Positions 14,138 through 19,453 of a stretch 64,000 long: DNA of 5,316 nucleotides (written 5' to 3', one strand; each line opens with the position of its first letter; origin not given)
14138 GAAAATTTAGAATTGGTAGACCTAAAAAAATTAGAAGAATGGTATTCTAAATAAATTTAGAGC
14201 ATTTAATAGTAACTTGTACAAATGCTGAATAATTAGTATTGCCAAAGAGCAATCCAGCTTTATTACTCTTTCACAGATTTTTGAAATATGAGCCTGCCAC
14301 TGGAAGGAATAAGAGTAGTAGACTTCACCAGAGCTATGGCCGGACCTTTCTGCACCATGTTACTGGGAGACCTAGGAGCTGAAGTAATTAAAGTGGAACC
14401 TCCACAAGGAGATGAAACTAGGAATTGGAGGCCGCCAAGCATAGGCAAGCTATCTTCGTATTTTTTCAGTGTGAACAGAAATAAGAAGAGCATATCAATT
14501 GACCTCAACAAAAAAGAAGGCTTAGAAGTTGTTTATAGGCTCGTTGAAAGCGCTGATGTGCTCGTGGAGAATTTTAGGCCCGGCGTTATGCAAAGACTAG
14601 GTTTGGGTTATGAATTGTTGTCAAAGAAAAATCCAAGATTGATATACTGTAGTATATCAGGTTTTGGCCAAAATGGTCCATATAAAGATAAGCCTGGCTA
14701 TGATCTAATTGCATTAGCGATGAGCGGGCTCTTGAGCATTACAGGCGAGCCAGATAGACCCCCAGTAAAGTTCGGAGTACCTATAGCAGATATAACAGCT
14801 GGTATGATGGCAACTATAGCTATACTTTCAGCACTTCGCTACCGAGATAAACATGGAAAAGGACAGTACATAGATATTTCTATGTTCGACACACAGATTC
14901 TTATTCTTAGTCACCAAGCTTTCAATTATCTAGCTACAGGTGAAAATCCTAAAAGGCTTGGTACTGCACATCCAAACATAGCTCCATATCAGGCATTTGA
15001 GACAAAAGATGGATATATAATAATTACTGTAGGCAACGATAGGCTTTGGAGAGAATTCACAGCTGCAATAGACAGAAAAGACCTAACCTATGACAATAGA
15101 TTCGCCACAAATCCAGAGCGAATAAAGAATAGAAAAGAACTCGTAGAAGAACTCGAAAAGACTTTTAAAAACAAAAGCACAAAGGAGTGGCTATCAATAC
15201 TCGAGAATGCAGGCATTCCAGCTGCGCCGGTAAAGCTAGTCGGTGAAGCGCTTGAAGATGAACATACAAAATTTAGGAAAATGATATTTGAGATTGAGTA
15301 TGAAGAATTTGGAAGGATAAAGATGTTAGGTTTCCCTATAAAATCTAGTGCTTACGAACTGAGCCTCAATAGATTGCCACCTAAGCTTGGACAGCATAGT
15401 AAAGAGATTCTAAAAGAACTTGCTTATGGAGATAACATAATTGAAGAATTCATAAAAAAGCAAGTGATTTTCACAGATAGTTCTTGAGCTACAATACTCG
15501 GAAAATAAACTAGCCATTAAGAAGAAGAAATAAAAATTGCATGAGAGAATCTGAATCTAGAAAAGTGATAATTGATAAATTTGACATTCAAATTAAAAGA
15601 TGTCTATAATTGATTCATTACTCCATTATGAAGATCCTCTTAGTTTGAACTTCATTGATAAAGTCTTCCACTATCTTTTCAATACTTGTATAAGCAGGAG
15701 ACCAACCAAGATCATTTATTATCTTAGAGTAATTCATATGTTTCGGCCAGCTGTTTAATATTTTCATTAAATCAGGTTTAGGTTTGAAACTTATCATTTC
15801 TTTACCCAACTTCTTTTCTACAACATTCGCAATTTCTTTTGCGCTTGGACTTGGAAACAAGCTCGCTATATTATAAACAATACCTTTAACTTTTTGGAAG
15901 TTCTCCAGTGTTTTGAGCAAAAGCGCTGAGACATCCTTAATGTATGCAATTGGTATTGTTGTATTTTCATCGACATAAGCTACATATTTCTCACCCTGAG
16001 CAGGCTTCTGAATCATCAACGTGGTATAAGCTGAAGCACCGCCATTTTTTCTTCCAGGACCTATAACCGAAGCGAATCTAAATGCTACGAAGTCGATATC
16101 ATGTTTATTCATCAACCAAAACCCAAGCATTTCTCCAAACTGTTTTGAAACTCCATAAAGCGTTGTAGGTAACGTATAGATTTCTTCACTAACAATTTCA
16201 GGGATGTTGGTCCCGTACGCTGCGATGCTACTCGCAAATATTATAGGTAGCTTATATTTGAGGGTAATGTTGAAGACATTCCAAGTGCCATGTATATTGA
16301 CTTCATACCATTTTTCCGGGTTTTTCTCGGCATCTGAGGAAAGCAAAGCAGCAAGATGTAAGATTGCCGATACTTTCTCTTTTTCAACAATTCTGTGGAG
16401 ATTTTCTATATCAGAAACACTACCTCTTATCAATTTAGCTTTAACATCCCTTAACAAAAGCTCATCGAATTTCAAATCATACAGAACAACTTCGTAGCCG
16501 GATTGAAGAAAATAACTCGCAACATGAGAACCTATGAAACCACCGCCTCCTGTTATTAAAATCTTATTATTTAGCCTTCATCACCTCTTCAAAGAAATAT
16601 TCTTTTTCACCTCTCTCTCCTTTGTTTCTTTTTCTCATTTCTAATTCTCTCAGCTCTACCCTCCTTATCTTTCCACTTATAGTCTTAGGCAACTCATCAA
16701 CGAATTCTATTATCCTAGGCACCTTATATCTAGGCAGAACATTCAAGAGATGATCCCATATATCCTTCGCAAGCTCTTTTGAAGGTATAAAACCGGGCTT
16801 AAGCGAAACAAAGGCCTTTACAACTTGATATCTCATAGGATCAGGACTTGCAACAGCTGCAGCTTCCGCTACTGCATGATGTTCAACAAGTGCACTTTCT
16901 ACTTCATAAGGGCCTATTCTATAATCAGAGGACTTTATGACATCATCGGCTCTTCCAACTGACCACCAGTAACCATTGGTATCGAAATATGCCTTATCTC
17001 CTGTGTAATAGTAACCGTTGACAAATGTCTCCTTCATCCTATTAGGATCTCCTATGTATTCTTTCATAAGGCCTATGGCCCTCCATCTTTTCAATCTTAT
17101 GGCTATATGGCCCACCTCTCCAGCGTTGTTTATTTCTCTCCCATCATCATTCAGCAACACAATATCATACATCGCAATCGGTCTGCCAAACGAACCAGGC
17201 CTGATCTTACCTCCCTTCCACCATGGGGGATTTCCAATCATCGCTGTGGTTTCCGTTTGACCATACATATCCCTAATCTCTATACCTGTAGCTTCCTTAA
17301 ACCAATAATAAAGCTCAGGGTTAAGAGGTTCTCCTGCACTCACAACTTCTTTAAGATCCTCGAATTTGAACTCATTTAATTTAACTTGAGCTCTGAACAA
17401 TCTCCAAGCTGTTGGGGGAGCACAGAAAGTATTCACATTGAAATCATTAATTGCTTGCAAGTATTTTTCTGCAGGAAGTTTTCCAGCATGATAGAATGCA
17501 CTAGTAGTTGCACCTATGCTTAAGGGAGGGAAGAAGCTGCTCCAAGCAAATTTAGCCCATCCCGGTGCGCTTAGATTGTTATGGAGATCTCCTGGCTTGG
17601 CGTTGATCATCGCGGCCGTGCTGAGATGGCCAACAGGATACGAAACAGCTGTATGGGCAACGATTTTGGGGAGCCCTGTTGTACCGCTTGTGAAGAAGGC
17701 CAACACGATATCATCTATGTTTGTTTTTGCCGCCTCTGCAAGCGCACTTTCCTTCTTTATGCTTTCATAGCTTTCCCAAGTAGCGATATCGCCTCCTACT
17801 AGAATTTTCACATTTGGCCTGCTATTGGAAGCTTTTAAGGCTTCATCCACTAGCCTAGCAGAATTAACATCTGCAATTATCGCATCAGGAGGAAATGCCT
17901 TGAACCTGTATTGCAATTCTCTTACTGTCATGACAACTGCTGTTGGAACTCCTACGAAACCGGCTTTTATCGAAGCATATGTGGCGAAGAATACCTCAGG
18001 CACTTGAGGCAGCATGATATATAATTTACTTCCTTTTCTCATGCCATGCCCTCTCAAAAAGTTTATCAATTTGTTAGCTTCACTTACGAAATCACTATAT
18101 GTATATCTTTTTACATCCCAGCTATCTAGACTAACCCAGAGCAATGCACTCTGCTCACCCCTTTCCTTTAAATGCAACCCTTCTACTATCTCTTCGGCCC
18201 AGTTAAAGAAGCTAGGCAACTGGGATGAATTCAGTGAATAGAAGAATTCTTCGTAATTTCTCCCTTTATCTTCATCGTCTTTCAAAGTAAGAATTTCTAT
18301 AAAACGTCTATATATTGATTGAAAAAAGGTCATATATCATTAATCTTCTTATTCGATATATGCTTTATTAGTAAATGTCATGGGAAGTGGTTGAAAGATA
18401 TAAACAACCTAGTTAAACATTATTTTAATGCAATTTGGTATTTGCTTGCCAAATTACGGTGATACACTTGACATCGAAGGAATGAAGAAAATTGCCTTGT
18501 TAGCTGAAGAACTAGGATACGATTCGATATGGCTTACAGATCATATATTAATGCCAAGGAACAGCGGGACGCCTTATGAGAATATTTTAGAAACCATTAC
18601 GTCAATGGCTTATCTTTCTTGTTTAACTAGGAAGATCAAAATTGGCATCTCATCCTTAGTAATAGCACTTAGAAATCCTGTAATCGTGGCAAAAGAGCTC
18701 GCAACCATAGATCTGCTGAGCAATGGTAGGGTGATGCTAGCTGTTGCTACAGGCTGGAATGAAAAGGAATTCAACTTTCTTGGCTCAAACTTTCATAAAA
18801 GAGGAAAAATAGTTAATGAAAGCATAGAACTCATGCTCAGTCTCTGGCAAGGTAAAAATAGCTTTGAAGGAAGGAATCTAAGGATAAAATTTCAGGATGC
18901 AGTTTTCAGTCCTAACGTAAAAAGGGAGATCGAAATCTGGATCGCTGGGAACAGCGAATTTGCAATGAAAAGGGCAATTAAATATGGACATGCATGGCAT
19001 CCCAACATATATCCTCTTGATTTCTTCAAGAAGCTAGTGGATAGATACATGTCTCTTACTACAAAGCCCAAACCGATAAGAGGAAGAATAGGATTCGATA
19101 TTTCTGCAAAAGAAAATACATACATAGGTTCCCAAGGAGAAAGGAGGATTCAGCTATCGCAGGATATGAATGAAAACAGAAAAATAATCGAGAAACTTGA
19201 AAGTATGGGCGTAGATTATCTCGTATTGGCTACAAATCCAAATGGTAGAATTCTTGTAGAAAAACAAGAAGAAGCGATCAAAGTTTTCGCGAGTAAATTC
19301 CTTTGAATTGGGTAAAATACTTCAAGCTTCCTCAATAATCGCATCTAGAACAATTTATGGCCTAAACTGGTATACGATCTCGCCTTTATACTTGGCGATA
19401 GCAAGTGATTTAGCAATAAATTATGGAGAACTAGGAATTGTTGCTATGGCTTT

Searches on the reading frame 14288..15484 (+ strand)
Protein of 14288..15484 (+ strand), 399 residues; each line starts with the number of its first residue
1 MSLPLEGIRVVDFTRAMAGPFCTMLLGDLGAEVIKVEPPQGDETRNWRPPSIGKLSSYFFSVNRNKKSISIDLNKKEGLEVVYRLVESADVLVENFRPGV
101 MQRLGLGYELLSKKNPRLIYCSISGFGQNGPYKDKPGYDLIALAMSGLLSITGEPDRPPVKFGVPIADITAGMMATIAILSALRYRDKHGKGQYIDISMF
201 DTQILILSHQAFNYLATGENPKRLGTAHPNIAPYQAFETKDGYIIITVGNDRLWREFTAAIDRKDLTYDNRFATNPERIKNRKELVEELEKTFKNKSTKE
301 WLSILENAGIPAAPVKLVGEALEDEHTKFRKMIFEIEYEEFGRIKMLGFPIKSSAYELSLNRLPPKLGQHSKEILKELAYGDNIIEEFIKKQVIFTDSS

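Call 85: search_protein_families(library=ncbifam, proteins=[window:14288-15484:+], max_evalue=1e-10)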
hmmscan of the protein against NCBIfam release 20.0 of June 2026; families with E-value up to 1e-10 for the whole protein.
window:14288-15484:+ (399 aa): 7 families
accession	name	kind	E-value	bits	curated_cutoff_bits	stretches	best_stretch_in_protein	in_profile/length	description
NF052585.1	SucGlutTfsCaiB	equivalog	3.6e-118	394.6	750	1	3-380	6-390/394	succinate--glutarate CoA-transferase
NF041294.1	Scnl_mescCoAtase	equivalog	2.9e-100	336.1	700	1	5-376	4-381/381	succinyl-CoA:mesaconate CoA-transferase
NF008511.0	PRK11430.1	equivalog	2e-99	333.3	522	1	4-378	9-379/381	CoA:oxalate CoA-transferase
NF003809.0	PRK05398.1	subfamily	5.8e-82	275.5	442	2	1-203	1-204/416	formyl-CoA transferase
TIGR03253.1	oxalate_frc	equivalog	3.7e-81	273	504.2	2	4-202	3-202/416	formyl-CoA transferase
NF002914.1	PRK03525.1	equivalog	6.8e-46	157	413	1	4-394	9-397/400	L-carnitine CoA-transferase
TIGR04253.1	mesacon_CoA_iso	equivalog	1.2e-26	93.7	725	1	5-378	3-383/403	2-methylfumaryl-CoA isomerase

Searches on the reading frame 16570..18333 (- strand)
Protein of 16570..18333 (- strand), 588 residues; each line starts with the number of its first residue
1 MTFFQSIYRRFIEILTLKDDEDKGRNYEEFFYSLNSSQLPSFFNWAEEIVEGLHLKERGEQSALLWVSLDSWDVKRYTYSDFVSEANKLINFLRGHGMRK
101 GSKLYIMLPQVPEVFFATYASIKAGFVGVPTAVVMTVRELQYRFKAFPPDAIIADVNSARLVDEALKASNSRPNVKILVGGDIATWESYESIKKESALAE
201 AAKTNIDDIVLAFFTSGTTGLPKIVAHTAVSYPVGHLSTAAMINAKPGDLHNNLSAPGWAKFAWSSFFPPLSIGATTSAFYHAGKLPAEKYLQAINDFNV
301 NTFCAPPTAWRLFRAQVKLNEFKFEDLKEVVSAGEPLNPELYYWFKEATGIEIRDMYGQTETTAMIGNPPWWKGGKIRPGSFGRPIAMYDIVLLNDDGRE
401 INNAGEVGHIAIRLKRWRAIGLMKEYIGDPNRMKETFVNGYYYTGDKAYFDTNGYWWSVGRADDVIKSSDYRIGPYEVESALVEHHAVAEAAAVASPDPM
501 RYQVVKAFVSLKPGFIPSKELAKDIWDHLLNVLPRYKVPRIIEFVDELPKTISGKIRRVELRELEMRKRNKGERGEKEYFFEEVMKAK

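Call 79: search_protein_families(library=pfam, proteins=[window:16570-18333:-], max_evalue=0.00001)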
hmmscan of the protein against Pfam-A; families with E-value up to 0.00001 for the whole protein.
window:16570-18333:- (588 aa): 2 families
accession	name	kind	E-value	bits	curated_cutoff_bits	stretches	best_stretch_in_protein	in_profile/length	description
PF00501.34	AMP-binding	-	7.5e-54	183.4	29.9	1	73-415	18-377/384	AMP-binding enzyme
PF13193.12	AMP-binding_C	-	4.2e-22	79.3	24.5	1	477-555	1-76/76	AMP-binding enzyme C-terminal domain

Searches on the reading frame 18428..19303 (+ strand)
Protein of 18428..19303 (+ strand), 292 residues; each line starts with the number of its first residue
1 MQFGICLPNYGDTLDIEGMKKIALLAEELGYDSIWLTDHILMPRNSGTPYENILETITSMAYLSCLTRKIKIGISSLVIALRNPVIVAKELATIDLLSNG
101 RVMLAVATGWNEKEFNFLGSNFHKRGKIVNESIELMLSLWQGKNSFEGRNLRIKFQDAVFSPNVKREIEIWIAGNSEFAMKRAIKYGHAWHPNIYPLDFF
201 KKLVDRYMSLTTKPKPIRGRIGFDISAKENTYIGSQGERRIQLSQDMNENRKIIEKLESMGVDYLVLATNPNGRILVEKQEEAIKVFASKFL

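Call 58: search_protein_families(library=pfam, proteins=[window:18428-19303:+], max_evalue=0.00001)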
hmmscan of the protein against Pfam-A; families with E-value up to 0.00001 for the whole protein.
window:18428-19303:+ (292 aa): 1 family
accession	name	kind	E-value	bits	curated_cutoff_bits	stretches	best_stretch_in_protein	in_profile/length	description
PF00296.26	Bac_luciferase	-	3.8e-43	148.5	27.9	1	1-209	1-208/314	Luciferase-like monooxygenase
